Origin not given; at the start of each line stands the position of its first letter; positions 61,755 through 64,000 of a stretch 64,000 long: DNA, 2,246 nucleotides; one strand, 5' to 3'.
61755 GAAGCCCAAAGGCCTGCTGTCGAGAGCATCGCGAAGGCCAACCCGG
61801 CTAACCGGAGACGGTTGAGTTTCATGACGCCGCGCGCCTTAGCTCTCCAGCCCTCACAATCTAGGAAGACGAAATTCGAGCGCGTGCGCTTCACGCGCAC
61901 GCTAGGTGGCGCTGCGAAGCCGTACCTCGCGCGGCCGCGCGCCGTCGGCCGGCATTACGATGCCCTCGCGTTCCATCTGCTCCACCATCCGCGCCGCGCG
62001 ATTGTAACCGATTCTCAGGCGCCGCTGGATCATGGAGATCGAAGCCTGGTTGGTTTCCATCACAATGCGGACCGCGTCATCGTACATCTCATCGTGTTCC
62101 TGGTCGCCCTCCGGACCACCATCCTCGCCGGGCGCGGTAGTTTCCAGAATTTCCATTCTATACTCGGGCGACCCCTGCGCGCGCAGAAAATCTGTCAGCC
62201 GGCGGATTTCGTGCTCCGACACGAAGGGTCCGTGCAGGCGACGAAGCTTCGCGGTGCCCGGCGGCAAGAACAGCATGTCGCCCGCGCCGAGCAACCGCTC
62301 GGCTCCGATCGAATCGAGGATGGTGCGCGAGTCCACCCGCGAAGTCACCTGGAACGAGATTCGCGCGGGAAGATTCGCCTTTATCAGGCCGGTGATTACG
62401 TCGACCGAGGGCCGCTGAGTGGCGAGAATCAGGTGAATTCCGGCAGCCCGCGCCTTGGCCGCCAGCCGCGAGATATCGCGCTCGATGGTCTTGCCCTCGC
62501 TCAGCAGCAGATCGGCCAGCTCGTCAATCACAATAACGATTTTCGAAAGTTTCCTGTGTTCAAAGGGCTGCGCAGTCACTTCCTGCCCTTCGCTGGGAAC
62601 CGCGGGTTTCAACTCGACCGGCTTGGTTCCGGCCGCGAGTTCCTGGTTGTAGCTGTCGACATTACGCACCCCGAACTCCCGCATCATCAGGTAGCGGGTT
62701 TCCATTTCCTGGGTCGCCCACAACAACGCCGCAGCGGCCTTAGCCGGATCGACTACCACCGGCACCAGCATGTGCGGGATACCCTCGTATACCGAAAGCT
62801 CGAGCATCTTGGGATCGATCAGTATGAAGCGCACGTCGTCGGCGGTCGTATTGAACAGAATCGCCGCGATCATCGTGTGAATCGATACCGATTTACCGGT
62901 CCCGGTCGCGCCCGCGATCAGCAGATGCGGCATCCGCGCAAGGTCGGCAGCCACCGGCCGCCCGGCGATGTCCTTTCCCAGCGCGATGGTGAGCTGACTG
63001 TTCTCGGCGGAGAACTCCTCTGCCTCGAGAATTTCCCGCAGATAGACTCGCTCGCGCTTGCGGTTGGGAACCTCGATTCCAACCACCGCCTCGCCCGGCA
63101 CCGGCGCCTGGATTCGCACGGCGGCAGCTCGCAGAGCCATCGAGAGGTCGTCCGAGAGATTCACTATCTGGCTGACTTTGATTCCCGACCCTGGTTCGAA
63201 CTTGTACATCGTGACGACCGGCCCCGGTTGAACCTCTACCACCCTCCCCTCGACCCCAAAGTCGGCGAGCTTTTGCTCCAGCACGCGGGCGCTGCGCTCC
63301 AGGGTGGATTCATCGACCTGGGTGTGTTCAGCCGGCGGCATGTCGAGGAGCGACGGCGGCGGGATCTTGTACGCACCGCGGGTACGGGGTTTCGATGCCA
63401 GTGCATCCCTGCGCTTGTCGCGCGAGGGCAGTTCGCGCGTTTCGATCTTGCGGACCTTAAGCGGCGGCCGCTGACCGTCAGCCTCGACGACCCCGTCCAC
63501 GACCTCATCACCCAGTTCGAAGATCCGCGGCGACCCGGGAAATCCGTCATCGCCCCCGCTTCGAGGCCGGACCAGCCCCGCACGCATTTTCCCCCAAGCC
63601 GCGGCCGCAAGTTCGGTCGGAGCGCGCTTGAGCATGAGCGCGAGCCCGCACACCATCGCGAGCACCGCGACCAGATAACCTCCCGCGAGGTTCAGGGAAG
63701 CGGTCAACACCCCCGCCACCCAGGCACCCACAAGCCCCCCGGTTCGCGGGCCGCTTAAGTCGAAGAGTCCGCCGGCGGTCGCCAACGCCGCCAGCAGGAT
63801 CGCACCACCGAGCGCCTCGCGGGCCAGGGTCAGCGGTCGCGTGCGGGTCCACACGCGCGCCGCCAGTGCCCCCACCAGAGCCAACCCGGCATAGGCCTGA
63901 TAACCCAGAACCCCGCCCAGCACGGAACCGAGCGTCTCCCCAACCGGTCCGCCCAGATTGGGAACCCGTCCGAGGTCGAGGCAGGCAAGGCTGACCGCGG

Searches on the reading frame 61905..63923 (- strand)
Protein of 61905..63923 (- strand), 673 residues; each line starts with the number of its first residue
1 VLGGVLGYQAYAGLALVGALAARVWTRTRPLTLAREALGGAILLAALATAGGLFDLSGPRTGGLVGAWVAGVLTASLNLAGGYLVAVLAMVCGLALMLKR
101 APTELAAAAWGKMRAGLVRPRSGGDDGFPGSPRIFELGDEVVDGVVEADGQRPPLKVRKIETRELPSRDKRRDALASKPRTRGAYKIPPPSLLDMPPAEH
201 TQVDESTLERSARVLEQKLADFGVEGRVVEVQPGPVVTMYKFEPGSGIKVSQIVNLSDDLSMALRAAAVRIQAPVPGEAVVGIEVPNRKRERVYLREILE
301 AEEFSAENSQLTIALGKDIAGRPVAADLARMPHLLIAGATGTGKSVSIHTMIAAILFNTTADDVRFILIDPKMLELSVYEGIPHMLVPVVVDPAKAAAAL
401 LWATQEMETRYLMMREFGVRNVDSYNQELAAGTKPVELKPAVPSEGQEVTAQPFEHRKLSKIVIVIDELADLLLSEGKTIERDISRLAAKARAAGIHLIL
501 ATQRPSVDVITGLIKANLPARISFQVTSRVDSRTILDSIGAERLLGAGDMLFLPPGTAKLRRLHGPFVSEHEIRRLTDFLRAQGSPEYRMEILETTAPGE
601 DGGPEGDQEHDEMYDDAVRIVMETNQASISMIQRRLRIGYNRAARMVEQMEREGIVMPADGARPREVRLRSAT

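Call 50: search_protein_families(library=pfam, proteins=[window:61905-63923:-], max_evalue=0.0001)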
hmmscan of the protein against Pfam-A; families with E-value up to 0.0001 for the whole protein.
window:61905-63923:- (673 aa): 4 families
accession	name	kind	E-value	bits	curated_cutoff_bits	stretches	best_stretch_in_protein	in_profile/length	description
PF01580.24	FtsK_SpoIIIE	-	1e-64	218.4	24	1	295-507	2-221/221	FtsK/SpoIIIE family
PF17854.6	FtsK_alpha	-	1e-33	116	22.9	1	187-287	1-101/101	FtsK alpha domain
PF09397.16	FtsK_gamma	-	1.1e-28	99.1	30.6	1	609-668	2-61/63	Ftsk gamma domain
PF12846.13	AAA_10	-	9.9e-06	25.3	27.5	0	329-373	19-59/362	AAA-like domain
